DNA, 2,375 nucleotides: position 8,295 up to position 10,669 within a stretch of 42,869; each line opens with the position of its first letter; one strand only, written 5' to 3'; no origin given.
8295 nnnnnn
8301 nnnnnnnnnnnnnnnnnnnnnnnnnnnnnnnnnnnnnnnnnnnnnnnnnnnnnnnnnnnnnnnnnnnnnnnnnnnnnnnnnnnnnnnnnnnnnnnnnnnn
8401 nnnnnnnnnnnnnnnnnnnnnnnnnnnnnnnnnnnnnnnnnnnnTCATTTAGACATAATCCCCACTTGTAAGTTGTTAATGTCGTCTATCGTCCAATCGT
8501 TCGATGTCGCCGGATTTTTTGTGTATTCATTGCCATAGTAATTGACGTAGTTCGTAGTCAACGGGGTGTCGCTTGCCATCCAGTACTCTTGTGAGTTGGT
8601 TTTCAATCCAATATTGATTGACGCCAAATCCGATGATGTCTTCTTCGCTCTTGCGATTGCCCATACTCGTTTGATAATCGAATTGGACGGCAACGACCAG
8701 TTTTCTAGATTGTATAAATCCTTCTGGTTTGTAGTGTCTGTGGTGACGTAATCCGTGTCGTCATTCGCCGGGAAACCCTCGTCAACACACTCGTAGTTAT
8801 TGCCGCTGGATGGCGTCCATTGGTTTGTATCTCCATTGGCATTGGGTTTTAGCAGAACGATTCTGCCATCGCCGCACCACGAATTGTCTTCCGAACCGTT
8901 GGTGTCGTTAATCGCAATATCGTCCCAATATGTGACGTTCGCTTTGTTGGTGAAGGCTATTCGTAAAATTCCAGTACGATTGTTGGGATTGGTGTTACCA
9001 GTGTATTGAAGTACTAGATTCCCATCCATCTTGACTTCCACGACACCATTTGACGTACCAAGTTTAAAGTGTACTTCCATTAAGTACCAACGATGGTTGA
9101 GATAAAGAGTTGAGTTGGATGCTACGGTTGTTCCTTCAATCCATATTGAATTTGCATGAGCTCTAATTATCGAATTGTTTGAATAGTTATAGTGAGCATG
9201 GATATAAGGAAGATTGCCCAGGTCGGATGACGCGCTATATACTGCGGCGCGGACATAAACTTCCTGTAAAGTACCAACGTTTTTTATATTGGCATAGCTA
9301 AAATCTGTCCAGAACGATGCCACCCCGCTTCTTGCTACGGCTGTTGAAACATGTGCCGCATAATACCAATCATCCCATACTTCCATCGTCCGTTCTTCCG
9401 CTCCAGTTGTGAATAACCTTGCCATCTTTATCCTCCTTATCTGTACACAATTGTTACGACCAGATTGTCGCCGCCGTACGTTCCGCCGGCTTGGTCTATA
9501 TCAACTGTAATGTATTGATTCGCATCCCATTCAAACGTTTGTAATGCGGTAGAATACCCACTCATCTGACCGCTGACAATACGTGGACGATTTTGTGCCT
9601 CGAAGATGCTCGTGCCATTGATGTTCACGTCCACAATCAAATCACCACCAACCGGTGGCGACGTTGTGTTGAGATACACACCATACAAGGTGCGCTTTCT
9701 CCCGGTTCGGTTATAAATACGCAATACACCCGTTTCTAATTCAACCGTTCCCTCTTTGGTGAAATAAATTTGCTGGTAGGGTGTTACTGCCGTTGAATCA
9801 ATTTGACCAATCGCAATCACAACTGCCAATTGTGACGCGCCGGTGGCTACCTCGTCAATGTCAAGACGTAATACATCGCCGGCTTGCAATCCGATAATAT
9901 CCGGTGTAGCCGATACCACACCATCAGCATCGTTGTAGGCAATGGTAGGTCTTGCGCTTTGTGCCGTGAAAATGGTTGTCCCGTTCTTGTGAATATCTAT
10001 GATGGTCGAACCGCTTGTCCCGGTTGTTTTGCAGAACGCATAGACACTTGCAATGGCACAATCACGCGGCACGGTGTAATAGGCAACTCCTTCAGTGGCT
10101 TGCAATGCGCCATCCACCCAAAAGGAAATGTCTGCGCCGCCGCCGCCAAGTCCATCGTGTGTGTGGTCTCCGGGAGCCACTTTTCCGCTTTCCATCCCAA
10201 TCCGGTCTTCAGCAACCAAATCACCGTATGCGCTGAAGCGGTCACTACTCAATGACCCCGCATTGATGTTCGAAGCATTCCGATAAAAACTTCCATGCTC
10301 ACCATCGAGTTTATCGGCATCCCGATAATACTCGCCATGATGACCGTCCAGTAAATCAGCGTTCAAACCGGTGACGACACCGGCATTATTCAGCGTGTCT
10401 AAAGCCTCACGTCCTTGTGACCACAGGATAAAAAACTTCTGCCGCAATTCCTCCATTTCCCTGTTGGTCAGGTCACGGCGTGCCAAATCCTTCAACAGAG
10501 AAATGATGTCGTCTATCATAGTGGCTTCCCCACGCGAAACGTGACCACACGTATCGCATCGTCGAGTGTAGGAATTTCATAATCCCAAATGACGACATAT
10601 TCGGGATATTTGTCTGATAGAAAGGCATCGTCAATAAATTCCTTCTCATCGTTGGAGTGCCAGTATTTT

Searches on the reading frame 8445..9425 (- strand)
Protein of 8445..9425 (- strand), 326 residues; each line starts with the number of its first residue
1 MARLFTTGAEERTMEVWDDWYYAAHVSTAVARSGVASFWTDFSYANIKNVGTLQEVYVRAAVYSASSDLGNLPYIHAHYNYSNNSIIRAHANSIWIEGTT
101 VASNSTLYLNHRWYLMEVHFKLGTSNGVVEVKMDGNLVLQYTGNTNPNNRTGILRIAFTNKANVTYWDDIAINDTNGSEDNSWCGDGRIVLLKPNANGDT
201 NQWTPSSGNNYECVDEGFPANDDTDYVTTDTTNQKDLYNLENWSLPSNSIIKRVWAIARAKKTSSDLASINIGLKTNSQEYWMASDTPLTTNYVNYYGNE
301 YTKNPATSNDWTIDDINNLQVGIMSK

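Call 80: search_protein_families(library=phrogs, proteins=[window:8445-9425:-], max_evalue=0.001)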
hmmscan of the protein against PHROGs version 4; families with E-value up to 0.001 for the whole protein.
window:8445-9425:- (326 aa): 3 families
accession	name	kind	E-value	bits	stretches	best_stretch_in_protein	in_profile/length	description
phrog_2448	-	unknown function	8.1e-28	98.6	1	106-325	111-333/335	-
phrog_6368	-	unknown function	2.5e-16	60.8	1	96-326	105-327/328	-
phrog_14065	-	unknown function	7.6e-09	35.3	1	165-244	182-268/1152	-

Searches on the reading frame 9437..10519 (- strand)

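Call 80: search_protein_families(library=phrogs, proteins=[window:9437-10519:-], max_evalue=0.001)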
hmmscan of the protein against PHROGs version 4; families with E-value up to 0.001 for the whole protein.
window:9437-10519:- (360 aa): 4 families
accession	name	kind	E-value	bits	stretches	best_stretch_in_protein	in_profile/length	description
phrog_27064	-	unknown function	5.8e-22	79.3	2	256-358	142-247/249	-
phrog_5342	-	tail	1.9e-08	32.6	1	67-96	2505-2534/3319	tail fiber protein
phrog_8443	-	tail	0.00017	21.6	0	43-68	212-237/636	tail fiber protein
phrog_32311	-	unknown function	0.00017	21.5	0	148-229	487-565/577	-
